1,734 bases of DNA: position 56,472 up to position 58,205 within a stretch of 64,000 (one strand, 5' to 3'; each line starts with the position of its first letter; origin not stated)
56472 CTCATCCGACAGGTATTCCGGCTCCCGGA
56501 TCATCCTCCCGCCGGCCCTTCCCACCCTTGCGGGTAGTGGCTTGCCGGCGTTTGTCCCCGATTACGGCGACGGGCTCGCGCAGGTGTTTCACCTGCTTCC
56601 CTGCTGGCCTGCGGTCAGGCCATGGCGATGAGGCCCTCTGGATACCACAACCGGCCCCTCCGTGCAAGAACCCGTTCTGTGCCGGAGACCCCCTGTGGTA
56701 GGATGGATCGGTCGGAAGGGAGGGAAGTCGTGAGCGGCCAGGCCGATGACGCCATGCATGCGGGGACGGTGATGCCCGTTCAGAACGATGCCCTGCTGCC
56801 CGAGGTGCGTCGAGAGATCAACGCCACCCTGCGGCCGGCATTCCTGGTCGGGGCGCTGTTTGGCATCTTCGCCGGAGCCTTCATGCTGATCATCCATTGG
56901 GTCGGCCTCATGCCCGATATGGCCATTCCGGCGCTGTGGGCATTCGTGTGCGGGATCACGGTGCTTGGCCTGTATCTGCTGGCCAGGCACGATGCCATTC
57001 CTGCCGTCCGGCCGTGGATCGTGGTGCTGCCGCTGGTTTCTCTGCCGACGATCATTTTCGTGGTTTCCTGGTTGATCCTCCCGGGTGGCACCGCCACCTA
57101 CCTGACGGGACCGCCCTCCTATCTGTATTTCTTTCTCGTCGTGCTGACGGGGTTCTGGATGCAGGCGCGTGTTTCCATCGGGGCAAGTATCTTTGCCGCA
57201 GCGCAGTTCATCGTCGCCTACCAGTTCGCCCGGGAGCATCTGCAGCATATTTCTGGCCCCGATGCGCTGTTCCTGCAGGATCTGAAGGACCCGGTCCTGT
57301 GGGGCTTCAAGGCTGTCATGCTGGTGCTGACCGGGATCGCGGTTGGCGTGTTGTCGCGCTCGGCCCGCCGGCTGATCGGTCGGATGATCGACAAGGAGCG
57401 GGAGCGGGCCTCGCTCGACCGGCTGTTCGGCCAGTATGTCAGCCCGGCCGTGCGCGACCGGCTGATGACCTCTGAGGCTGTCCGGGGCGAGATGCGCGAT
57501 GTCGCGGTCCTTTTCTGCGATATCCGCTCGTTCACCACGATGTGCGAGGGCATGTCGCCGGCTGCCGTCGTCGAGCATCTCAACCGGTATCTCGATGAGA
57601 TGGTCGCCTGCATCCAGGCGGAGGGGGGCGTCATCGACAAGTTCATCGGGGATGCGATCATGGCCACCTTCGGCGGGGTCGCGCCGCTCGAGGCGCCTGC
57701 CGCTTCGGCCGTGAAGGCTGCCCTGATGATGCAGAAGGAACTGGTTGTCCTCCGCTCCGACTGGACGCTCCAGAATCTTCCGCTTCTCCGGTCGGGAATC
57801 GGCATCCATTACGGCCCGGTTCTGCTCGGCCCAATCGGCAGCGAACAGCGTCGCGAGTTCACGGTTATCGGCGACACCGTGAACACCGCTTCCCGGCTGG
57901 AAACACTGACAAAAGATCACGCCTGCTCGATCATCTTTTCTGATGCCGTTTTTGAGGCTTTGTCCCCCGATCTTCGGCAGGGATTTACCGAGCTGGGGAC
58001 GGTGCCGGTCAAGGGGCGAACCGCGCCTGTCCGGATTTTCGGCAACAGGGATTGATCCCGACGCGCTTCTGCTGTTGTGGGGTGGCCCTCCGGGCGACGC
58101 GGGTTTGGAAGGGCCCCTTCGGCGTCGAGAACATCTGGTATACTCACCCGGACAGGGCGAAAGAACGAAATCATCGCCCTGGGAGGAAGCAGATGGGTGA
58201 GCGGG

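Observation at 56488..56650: Probable cobalamin riboswitch upstream of a TonB-dependent receptor, divergent from a membrane class III adenylate cyclase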

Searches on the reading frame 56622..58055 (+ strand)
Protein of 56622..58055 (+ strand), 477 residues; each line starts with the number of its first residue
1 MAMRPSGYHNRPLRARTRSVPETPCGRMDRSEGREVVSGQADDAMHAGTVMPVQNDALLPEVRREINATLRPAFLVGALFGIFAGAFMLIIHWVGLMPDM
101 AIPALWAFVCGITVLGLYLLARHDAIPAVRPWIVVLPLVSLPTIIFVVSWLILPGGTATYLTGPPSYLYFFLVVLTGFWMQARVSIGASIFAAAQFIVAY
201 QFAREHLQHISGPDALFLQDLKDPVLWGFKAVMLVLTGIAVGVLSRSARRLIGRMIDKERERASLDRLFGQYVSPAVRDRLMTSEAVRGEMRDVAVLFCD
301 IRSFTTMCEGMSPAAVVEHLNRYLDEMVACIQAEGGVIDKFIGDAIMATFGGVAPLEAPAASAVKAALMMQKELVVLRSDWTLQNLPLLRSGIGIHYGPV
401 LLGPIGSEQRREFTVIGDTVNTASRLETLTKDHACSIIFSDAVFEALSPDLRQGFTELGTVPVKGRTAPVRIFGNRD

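Call 4: search_protein_families(library=pfam, proteins=[window:56622-58055:+])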
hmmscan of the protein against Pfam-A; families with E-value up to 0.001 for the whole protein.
window:56622-58055:+ (477 aa): 1 family
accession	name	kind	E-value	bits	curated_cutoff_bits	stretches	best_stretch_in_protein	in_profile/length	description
PF00211.25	Guanylate_cyc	-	9.1e-23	81.2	21.9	1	291-467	6-174/183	Adenylate and Guanylate cyclase catalytic domain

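Call 7: search_protein_families(library=ncbifam, proteins=[window:56622-58055:+], max_evalue=0.00001)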
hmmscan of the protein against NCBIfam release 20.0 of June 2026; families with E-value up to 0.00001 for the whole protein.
window:56622-58055:+ (477 aa): 1 family
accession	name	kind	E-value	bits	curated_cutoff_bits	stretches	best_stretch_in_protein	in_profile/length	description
TIGR03903.1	TOMM_kin_cyc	equivalog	1.7e-06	26.2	705.75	1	283-448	277-437/1267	TOMM system kinase/cyclase fusion protein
